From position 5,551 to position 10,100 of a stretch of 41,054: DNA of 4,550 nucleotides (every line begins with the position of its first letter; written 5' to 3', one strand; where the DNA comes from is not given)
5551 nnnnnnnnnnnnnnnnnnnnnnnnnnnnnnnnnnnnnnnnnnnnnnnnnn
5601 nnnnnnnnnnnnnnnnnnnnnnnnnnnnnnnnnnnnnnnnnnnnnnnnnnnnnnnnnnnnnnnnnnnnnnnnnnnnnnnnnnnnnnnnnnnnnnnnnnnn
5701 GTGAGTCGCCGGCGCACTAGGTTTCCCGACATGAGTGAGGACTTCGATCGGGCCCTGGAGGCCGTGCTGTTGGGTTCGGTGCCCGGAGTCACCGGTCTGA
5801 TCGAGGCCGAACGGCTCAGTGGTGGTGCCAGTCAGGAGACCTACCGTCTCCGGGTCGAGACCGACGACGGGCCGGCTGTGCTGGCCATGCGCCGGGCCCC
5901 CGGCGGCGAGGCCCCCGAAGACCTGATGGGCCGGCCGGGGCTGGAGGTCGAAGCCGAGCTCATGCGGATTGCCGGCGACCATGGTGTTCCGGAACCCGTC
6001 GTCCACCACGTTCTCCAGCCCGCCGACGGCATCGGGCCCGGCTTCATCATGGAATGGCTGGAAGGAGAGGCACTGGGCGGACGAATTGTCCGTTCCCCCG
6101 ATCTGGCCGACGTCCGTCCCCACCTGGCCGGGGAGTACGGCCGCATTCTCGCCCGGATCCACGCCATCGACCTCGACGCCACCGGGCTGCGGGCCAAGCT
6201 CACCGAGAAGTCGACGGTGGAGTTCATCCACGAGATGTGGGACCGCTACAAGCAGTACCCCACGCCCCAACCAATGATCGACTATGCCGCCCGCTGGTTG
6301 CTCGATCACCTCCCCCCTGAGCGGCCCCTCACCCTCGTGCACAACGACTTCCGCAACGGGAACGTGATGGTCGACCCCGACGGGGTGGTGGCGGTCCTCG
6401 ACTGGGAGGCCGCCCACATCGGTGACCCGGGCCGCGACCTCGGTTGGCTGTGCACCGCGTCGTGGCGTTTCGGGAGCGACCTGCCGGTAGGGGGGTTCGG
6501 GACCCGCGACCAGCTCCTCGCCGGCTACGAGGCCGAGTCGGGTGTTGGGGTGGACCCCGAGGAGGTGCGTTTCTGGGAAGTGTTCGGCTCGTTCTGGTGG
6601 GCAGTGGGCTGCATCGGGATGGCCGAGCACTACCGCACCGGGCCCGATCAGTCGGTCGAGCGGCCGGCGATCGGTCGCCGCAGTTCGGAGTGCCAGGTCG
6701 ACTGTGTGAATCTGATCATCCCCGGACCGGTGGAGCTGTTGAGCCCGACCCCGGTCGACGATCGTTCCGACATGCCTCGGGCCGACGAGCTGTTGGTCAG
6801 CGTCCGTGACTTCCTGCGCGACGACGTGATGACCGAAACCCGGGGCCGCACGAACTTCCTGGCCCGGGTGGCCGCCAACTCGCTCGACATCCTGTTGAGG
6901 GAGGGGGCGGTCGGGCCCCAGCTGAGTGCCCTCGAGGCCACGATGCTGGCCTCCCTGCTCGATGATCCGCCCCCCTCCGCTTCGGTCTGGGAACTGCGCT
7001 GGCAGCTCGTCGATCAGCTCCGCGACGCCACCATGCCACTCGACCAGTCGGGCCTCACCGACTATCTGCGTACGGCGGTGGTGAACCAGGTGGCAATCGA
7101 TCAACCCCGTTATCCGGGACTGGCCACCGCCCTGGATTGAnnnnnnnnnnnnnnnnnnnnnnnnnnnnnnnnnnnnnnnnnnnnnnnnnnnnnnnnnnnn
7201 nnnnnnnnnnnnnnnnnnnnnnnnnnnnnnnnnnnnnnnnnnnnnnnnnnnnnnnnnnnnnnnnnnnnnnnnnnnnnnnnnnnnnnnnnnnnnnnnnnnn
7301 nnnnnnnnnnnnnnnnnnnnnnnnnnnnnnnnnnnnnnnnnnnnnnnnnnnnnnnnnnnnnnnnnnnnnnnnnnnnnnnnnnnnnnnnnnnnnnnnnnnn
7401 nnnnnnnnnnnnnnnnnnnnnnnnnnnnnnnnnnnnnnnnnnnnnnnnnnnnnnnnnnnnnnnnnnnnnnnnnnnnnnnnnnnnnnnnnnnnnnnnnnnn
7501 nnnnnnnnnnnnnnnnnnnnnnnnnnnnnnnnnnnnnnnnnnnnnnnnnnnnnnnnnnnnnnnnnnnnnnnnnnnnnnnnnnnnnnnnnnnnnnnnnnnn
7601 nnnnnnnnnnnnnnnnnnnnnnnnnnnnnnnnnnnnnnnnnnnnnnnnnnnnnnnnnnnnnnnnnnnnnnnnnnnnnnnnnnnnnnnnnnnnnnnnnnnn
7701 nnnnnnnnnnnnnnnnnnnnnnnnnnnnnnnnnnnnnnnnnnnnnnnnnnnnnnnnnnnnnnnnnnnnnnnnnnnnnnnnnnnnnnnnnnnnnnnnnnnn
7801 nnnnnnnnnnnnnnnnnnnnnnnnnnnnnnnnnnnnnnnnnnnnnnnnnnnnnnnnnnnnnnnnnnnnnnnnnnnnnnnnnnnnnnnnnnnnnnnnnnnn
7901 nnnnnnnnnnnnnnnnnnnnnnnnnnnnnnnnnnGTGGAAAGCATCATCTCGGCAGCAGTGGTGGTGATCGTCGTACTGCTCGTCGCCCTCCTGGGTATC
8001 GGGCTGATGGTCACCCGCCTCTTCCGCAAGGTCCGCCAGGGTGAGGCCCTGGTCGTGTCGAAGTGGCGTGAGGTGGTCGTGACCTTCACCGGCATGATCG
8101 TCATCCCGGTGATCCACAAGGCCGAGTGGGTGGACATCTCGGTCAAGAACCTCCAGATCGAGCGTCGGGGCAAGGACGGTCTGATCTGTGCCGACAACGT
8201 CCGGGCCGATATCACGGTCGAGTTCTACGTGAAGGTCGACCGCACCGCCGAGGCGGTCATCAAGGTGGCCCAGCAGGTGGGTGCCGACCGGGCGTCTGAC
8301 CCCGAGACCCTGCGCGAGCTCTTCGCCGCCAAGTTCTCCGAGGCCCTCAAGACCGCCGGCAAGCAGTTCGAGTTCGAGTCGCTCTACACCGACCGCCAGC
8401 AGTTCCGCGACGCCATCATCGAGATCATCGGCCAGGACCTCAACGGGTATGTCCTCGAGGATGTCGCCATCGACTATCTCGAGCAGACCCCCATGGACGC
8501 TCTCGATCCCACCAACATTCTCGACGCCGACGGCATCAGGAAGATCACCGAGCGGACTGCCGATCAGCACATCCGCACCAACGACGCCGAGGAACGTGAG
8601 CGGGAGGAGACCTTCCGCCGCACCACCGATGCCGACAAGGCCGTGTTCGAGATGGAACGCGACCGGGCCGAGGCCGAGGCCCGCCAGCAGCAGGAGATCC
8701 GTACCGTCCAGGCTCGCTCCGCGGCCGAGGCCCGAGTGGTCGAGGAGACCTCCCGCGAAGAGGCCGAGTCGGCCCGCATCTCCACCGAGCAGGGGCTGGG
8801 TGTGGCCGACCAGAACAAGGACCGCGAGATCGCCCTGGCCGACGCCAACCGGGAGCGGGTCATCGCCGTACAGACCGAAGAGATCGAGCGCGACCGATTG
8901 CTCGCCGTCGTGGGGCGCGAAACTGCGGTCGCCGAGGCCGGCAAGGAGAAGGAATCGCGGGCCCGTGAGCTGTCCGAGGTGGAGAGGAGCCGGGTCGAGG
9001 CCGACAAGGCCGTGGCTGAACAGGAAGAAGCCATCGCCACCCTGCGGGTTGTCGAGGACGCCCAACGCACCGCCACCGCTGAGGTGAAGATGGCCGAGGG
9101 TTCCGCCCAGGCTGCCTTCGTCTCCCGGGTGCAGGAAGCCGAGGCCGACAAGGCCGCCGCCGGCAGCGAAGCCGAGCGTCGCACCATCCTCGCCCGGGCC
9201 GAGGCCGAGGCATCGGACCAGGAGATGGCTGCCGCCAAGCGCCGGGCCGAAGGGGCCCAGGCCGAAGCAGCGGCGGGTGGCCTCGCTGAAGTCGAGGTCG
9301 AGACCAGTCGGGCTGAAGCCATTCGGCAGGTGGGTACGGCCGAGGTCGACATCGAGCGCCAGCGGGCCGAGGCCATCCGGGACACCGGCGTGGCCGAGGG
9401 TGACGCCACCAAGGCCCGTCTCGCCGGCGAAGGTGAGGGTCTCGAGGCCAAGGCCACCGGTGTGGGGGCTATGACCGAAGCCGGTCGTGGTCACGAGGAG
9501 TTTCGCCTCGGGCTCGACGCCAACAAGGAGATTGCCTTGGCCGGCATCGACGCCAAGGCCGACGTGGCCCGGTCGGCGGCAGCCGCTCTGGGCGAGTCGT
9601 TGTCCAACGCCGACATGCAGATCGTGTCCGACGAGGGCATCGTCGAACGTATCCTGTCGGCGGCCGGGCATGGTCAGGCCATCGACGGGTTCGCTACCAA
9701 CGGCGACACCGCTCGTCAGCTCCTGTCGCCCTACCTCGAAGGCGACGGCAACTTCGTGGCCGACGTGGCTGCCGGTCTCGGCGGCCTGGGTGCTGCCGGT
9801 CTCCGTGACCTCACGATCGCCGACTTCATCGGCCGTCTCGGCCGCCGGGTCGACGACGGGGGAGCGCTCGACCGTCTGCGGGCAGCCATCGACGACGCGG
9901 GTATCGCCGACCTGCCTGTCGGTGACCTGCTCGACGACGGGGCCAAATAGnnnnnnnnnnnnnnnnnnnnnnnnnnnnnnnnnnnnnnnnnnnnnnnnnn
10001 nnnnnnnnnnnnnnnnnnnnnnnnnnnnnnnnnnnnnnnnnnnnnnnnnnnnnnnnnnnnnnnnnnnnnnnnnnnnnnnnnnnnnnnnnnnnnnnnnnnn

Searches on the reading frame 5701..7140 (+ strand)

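Call 85: search_protein_families(library=pfam, proteins=[window:5701-7140:+], max_evalue=0.00001)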
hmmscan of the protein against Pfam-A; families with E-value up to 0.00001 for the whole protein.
window:5701-7140:+ (479 aa): 2 families
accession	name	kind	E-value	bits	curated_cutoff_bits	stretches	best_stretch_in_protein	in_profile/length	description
PF01636.29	APH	-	2.8e-36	125.9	23.2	1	36-291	2-238/239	Phosphotransferase enzyme family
PF19802.4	DUF6285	-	2e-20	73.7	28.1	1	379-471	2-91/91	Domain of unknown function (DUF6285)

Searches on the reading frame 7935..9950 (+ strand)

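Call 85: search_protein_families(library=pfam, proteins=[window:7935-9950:+], max_evalue=0.00001)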
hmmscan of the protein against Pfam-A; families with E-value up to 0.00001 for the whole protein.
window:7935-9950:+ (671 aa): 1 family
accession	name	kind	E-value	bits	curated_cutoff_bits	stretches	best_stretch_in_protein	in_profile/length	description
PF01145.31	Band_7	-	3.2e-11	44.1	23.6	1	32-179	2-142/176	SPFH domain / Band 7 family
